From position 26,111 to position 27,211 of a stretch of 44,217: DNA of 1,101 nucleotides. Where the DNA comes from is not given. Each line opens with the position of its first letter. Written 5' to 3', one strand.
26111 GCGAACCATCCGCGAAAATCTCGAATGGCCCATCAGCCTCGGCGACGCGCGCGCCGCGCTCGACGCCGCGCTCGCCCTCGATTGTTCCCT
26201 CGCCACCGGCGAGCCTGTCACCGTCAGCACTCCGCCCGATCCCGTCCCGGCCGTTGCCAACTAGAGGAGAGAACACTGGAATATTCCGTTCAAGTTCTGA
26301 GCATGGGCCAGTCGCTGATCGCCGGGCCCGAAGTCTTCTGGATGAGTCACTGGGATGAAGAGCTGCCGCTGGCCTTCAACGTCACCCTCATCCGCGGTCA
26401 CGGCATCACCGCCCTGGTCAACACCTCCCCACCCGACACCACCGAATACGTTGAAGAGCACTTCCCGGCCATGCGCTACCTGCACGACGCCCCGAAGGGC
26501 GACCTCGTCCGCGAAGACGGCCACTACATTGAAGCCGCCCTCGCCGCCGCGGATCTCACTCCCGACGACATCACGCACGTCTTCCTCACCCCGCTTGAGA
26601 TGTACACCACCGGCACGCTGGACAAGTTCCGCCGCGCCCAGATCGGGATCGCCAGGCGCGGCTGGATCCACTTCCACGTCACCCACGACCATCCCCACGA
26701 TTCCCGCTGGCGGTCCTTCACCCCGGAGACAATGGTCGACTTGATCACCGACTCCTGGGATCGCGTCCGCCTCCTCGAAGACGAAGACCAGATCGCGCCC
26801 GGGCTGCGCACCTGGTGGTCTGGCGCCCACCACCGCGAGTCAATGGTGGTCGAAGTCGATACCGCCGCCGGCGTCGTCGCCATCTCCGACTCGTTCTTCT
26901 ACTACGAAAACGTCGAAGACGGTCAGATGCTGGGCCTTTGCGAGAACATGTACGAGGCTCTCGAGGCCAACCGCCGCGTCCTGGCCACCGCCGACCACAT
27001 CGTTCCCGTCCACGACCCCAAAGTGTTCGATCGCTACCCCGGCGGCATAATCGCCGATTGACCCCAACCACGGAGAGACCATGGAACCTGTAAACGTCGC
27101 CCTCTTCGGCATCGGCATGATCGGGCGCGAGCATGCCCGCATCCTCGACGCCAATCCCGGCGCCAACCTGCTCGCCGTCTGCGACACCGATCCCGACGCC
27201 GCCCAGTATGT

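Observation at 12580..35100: ~22.4 kb paralog-rich catabolic block: candidate undescribed lactone/lactam ring-opening and oxidative utilisation locus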

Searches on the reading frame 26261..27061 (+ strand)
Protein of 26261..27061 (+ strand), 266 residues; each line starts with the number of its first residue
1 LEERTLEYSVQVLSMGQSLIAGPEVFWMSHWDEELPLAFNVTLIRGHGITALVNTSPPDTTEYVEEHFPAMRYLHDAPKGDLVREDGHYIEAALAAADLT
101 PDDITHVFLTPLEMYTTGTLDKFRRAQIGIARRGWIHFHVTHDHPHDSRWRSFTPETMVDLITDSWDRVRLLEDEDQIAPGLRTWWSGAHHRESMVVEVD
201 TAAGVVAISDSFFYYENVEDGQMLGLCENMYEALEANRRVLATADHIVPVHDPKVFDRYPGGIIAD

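Call 22: search_protein_families(library=pfam, proteins=[window:26261-27061:+], max_evalue=0.1)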
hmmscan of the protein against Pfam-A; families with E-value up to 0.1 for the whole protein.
window:26261-27061:+ (266 aa): 0 families

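Call 24: search_protein_families(library=ncbifam, proteins=[window:26261-27061:+], max_evalue=0.001)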
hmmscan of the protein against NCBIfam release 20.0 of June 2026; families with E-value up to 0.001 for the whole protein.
window:26261-27061:+ (266 aa): 0 families

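Call 28: search_solved_structures(query=window:26261-27061:+, max_evalue=1)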
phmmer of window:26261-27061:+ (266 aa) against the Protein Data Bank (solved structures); distinct sequences matched with E-value up to 1: 2.
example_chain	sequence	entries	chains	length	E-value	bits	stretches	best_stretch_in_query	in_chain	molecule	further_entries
4v0h_A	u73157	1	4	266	0.00018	24.3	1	177-254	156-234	METALLO-BETA-LACTAMASE DOMAIN-CONTAINING PROTEIN 1 1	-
2r2d_A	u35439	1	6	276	0.096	15.4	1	94-216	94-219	Zn-dependent hydrolases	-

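Call 50: find_homologous_proteins(query=window:26261-27061:+, max_evalue=0.00001)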
Query window:26261-27061:+ (266 aa): 514 proteins with E <= 0.00001 among 2471 candidates; the best 120 are listed.
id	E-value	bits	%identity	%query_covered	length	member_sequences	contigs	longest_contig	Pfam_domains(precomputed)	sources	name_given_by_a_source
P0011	1.8e-160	551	89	98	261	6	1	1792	-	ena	-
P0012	1.2e-140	486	80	98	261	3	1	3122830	-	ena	-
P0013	3.8e-139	481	78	98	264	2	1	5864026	-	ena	-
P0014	1.5e-138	479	78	98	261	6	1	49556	-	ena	-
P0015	5.2e-138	477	76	97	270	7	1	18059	-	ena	-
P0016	2.3e-135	468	75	98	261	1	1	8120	-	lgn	-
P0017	3.7e-135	468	77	98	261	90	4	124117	-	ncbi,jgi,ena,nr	ncbi:MAG: hypothetical protein OXF41_20360 [bacterium]|nr:hypothetical protein [bacterium]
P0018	1.8e-134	466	76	97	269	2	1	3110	-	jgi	jgi:hypothetical protein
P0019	1.9e-134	465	75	97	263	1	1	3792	-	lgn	-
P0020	4.0e-134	464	75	98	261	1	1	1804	-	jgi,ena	-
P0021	3.6e-133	461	74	97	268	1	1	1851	-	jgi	jgi:hypothetical protein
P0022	3.8e-133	461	75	98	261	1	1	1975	-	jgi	jgi:hypothetical protein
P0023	4.2e-132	458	73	99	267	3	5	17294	-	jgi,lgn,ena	-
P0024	4.8e-132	458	76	98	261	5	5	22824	-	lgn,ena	-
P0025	6.8e-132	457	75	97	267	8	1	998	-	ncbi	-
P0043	9.5e-127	440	74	97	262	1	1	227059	-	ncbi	-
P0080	6.6e-101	355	60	97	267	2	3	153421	-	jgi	jgi:hypothetical protein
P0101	4.3e-95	336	57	98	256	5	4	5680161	-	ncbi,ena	-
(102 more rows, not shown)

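Call 51: find_encoding_contigs(protein=P0012, flank=10000, max_places=2)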
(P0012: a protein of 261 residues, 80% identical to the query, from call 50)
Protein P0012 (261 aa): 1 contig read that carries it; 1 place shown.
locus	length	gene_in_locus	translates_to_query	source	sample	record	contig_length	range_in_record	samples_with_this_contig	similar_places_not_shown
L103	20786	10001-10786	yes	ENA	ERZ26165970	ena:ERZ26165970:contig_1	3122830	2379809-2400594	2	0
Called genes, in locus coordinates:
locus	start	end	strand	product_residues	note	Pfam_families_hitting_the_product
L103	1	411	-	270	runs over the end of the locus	PF00528:BPD_transp_1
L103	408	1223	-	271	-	PF00528:BPD_transp_1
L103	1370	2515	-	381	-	PF13416:SBP_bac_8, PF13343:SBP_bac_6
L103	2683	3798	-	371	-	PF02746:MR_MLE_N, PF13378:MR_MLE_C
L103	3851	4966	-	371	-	PF02746:MR_MLE_N, PF13378:MR_MLE_C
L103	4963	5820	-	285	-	PF04909:Amidohydro_2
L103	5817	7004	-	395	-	PF01546:Peptidase_M20, PF07687:M20_dimer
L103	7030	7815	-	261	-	PF02633:Creatininase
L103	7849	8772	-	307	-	-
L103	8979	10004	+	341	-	PF01408:GFO_IDH_MocA, PF22725:GFO_IDH_MocA_C3, PF02894:GFO_IDH_MocA_C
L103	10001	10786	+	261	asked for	-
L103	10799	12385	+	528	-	PF00171:Aldedh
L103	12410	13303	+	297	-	PF04909:Amidohydro_2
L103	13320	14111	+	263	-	PF02633:Creatininase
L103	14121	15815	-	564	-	PF02129:Peptidase_S15, PF08530:PepX_C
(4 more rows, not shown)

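Call 52: find_encoding_contigs(protein=P0013, flank=10000, max_places=2)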
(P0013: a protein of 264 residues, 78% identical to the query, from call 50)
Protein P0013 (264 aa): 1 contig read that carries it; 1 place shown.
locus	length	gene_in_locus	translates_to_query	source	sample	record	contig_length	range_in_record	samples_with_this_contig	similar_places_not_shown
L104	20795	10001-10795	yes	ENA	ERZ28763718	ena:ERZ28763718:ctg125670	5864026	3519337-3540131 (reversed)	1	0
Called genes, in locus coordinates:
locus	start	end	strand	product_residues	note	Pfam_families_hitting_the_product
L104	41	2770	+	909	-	PF03176:MMPL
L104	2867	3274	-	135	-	-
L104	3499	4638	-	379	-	PF00005:ABC_tran, PF13304:AAA_21 (faint), PF08402:TOBE_2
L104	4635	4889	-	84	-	-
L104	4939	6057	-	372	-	PF02746:MR_MLE_N, PF13378:MR_MLE_C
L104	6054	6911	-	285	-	PF04909:Amidohydro_2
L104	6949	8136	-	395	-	PF01546:Peptidase_M20, PF07687:M20_dimer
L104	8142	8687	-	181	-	PF02633:Creatininase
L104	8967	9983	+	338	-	PF01408:GFO_IDH_MocA, PF02894:GFO_IDH_MocA_C, PF22725:GFO_IDH_MocA_C3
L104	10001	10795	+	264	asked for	-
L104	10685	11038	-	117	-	-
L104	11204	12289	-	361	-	PF02126:PTE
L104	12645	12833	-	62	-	-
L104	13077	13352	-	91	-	-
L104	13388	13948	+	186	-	PF01979:Amidohydro_1, PF07969:Amidohydro_3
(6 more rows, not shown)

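Call 53: find_encoding_contigs(protein=P0101, flank=10000, max_places=2)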
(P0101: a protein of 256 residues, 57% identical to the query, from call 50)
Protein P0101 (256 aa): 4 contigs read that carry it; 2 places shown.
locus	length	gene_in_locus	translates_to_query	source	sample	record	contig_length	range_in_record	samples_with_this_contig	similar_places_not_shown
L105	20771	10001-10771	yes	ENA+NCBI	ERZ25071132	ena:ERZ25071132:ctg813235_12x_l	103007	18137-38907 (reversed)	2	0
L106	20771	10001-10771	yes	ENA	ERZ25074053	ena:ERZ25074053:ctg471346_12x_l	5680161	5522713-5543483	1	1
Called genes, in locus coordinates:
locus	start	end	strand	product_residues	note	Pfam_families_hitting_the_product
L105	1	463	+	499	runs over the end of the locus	PF04055:Radical_SAM, PF13282:DUF4070 (weak)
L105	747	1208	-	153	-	-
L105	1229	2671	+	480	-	PF27533:CapK_C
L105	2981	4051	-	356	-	PF15902:Sortilin-Vps10 (faint), PF02012:BNR (faint)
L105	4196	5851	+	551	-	PF04389:Peptidase_M28, PF01546:Peptidase_M20 (faint)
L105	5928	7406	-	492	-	PF13191:AAA_16 (faint)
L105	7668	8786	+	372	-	PF01717:Meth_synt_2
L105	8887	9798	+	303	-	PF00701:DHDPS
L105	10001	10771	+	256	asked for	-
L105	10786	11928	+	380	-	PF02746:MR_MLE_N, PF13378:MR_MLE_C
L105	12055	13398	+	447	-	PF00884:Sulfatase, PF01663:Phosphodiest (faint), PF02995:DUF229 (faint), PF16347:SGSH_C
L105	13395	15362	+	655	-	-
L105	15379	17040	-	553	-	PF00501:AMP-binding, PF13193:AMP-binding_C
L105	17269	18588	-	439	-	PF04734:Ceramidase_alk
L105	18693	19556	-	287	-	-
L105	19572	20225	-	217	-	PF16357:PepSY_TM_like_2 (faint), PF03929:PepSY_TM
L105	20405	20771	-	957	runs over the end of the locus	PF04616:Glyco_hydro_43 (weak), PF12228:DUF3604 (faint)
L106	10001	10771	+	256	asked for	-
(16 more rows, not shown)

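Call 65: predict_structure(alignment_id=A2)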
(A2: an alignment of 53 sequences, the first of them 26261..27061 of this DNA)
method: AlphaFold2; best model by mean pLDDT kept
length: 266 residues; sequences in the alignment: 53
mean_pLDDT: 94.4   pTM: 0.92
mean pLDDT of the five models: 94.4, 94.0, 94.0, 94.0, 92.8
residues with pLDDT >= 90: 239; 70-90: 15; 50-70: 10; < 50: 2
segments of 3 or more residues with pLDDT < 50: none
pLDDT, mean of each block of 10 residues (from residue 1): 72 98 96 98 98 98 94 96 98 99 99 96 98 92 65 92 97 98 96 95 98 97 92 96 98 98 97
secondary structure, 60 per line:
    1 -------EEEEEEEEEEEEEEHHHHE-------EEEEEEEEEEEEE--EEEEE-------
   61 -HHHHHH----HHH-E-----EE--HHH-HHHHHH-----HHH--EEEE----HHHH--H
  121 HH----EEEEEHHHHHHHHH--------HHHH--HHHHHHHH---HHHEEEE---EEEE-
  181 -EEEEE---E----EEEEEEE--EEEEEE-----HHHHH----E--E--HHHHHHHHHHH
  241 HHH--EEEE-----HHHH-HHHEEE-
elements in order: E8-21 H22-25 E34-46 E49-53 H62-67 H90-95 E106-109 H114-117 E127-131 H132-140 H149-152 H155-162 E169-172 E176-179 E182-186 E195-201 E204-209 H215-219 H230-243 E246-249 H255-258 E263-265

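Call 67: fold_search(model_id=the predicted structure, library=pdb)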
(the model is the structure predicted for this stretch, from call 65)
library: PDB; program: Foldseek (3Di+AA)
matches with E <= 10: 973; with E <= 0.001: 456
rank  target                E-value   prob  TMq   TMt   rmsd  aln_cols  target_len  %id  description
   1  8x78_B                1.1e-15  1.00  0.77  0.72   4.2       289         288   18  Crystal Structure of N-Acyl Homoserine Lactone Lactonase from Pseudomonas poae (released 2025-02-26)
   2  8x78_I                1.3e-15  1.00  0.76  0.71   4.3       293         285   17  Crystal Structure of N-Acyl Homoserine Lactone Lactonase from Pseudomonas poae (released 2025-02-26)
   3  8x78_K                1.4e-15  1.00  0.75  0.70   4.4       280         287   18  Crystal Structure of N-Acyl Homoserine Lactone Lactonase from Pseudomonas poae (released 2025-02-26)
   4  4keq                  1.6e-15  1.00  0.78  0.77   3.9       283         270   14  Crystal structure of 4-pyridoxolactonase, 5-pyridoxolactone bound (released 2014-04-09)
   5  8x78_D                2.0e-15  1.00  0.78  0.72   4.0       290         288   19  Crystal Structure of N-Acyl Homoserine Lactone Lactonase from Pseudomonas poae (released 2025-02-26)
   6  2a7m                  2.0e-15  1.00  0.74  0.79   3.7       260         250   16  1.6 Angstrom Resolution Structure of the Quorum-Quenching N-Acyl Homoserine Lactone Hydrolase of Bacillus thuringiensis (released 2005-08-16)
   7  8x78_A                2.0e-15  1.00  0.77  0.71   4.3       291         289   18  Crystal Structure of N-Acyl Homoserine Lactone Lactonase from Pseudomonas poae (released 2025-02-26)
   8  3aj3                  3.2e-15  1.00  0.81  0.79   3.2       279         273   16  Crystal structure of selenomethionine substituted 4-pyridoxolactonase from Mesorhizobium loti (released 2011-05-25)
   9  5eh9                  5.0e-15  1.00  0.74  0.78   3.9       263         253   16  Indirect contributions of mutations underlie optimization of new enzyme function (released 2016-09-07)
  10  8x78_C                6.8e-15  1.00  0.76  0.70   4.8       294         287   18  Crystal Structure of N-Acyl Homoserine Lactone Lactonase from Pseudomonas poae (released 2025-02-26)
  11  8x78_F                8.2e-15  1.00  0.77  0.70   4.3       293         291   17  Crystal Structure of N-Acyl Homoserine Lactone Lactonase from Pseudomonas poae (released 2025-02-26)
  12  6n9q_D                9.2e-15  1.00  0.74  0.71   4.0       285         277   16  Structure of the Quorum Quenching lactonase from Parageobacillus caldoxylosilyticus bind to substrate C4-AHL (released 2019-04-03)
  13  4j5f                  9.8e-15  1.00  0.75  0.79   3.8       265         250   16  Crystal Structure of B. thuringiensis AiiA mutant F107W (released 2013-06-26)
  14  6n9i_A                1.0e-14  1.00  0.75  0.72   4.0       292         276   16  Structure of the Quorum Quenching lactonase from Parageobacillus caldoxylosilyticus - free (released 2019-04-03)
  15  9b2j_B                1.2e-14  1.00  0.75  0.72   3.9       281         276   16  Structure of the quorum quenching lactonase GcL I237M mutant (released 2024-11-06)
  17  8x78_H                1.3e-14  1.00  0.77  0.72   3.9       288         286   18  Crystal Structure of N-Acyl Homoserine Lactone Lactonase from Pseudomonas poae (released 2025-02-26)
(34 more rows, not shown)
